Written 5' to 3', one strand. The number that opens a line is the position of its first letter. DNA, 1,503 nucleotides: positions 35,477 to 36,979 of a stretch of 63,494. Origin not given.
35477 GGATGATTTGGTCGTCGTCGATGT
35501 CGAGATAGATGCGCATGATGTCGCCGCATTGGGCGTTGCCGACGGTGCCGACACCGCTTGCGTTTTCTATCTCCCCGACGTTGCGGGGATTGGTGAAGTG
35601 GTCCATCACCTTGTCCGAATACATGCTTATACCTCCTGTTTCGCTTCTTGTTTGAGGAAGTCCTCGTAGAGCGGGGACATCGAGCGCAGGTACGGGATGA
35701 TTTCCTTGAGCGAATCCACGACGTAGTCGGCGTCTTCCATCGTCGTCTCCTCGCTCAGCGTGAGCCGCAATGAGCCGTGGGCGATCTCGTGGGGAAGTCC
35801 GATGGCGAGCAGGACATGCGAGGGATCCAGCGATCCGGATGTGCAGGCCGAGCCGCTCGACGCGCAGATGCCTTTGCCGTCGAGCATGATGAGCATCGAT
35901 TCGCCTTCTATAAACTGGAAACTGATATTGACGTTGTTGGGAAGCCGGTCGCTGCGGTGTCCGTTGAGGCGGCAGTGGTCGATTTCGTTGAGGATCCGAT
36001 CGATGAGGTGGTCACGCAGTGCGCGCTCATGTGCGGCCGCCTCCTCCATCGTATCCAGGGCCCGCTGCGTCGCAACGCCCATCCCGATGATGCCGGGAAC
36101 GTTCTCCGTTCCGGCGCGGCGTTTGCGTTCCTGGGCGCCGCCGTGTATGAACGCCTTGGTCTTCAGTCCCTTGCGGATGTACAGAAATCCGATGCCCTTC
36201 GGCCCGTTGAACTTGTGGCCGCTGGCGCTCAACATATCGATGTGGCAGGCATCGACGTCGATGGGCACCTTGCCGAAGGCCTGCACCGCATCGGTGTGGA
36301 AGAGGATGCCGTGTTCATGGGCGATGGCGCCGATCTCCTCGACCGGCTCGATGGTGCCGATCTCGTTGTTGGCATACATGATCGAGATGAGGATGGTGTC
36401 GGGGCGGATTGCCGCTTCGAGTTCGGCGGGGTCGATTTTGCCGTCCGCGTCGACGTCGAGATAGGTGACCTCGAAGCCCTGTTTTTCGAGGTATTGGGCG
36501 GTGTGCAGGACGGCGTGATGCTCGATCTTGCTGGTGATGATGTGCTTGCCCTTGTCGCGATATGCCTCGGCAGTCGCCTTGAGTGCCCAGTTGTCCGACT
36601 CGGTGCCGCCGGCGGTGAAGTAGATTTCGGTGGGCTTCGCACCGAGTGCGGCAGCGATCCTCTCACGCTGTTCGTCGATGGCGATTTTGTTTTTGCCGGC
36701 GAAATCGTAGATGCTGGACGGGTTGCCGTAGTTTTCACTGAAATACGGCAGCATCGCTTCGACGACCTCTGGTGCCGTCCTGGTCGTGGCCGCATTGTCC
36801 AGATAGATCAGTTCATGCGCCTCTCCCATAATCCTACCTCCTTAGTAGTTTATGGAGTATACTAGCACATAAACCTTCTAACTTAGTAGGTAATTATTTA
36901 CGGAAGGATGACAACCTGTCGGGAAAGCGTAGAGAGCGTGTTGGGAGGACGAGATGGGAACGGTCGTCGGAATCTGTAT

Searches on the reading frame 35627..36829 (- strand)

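Call 54: search_protein_families(library=pfam, proteins=[window:35627-36829:-], max_evalue=0.00001)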
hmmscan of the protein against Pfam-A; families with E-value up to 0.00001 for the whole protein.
window:35627-36829:- (400 aa): 3 families
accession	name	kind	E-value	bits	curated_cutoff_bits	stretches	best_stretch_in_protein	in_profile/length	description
PF00266.25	Aminotran_5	-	3.4e-89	299.9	21.5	1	8-369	1-370/371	Aminotransferase class-V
PF01041.23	DegT_DnrJ_EryC1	-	1.5e-11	44.6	19.8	1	72-187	45-152/360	DegT/DnrJ/EryC1/StrS aminotransferase family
PF01212.27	Beta_elim_lyase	-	1.9e-10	41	27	1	56-206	39-199/288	Beta-eliminating lyase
